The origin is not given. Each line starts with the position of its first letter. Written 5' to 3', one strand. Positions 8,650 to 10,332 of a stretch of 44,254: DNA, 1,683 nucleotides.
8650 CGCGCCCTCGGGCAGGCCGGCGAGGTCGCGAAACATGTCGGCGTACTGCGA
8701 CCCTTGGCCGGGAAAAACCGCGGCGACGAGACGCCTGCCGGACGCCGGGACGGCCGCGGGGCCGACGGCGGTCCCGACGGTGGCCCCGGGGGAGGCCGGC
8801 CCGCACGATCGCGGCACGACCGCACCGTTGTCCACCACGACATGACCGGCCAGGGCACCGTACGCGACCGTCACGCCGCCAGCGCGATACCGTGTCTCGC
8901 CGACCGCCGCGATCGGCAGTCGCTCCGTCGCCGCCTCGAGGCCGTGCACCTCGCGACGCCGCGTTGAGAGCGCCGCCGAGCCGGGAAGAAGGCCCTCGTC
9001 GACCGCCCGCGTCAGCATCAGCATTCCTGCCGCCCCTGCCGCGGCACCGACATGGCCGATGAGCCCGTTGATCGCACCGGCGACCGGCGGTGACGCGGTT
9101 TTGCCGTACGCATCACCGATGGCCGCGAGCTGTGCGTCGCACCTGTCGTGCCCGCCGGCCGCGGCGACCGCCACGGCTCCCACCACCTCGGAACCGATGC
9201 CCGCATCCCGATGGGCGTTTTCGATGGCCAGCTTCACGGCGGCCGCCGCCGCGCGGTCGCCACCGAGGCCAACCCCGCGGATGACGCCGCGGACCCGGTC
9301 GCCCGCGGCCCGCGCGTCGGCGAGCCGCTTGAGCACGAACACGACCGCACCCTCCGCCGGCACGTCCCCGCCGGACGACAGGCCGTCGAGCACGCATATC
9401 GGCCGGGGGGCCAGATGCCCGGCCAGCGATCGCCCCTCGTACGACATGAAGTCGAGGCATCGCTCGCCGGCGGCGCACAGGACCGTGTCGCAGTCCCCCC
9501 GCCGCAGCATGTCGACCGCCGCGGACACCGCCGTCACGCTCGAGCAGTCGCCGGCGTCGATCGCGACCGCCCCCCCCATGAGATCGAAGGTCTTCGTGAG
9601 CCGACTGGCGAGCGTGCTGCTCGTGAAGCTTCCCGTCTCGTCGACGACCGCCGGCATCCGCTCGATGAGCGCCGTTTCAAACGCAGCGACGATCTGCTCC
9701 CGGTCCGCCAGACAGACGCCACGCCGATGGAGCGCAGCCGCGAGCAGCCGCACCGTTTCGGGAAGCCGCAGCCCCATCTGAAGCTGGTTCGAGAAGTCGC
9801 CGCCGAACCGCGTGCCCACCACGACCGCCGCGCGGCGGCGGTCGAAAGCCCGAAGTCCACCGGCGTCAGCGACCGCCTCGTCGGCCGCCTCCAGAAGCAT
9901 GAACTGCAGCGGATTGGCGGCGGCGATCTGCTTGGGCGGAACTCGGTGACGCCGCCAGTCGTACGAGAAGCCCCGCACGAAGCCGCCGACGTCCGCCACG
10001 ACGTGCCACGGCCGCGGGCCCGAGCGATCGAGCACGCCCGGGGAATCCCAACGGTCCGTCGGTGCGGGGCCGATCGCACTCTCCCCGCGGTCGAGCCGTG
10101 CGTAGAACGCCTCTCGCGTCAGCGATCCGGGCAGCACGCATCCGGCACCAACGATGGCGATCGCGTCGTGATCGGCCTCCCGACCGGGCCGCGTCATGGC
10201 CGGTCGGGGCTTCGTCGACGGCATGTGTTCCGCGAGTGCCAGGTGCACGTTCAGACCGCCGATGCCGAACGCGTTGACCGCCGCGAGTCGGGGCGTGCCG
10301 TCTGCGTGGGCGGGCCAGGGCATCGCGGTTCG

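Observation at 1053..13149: Self-contained reductive lipid cassette: one-polypeptide Pfa/Hgl-like PKS coupled to PPTase, FabL-type trans-ER and an R-domain/SCP2 release enzyme, with a divergent condensation-like acyltransferase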

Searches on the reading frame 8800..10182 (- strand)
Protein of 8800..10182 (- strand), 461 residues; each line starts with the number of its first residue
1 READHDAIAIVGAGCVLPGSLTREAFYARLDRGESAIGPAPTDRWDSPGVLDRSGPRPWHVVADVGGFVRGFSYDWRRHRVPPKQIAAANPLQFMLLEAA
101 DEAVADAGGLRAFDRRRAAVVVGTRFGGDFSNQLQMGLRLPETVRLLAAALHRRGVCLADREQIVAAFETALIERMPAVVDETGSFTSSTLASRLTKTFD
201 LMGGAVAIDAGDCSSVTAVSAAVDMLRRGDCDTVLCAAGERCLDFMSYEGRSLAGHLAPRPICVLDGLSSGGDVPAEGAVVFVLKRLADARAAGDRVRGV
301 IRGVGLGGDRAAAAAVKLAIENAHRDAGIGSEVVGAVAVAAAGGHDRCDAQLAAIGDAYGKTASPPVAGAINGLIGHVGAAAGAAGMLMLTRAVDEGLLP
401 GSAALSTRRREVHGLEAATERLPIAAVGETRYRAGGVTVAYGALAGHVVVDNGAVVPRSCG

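Call 21: search_protein_families(library=pfam, proteins=[window:8800-10182:-], max_evalue=10)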
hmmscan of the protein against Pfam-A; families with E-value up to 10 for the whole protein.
window:8800-10182:- (461 aa): 3 families
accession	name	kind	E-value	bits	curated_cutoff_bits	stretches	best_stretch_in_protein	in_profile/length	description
PF00109.32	ketoacyl-synt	-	4e-35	122.1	20.8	1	7-290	3-252/252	Beta-ketoacyl synthase, N-terminal domain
PF02801.28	Ketoacyl-synt_C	-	5.7e-08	33.2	20.8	1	312-403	23-116/119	Beta-ketoacyl synthase, C-terminal domain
PF13508.13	Acetyltransf_7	-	0.18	12.7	27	1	295-348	12-62/84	Acetyltransferase (GNAT) domain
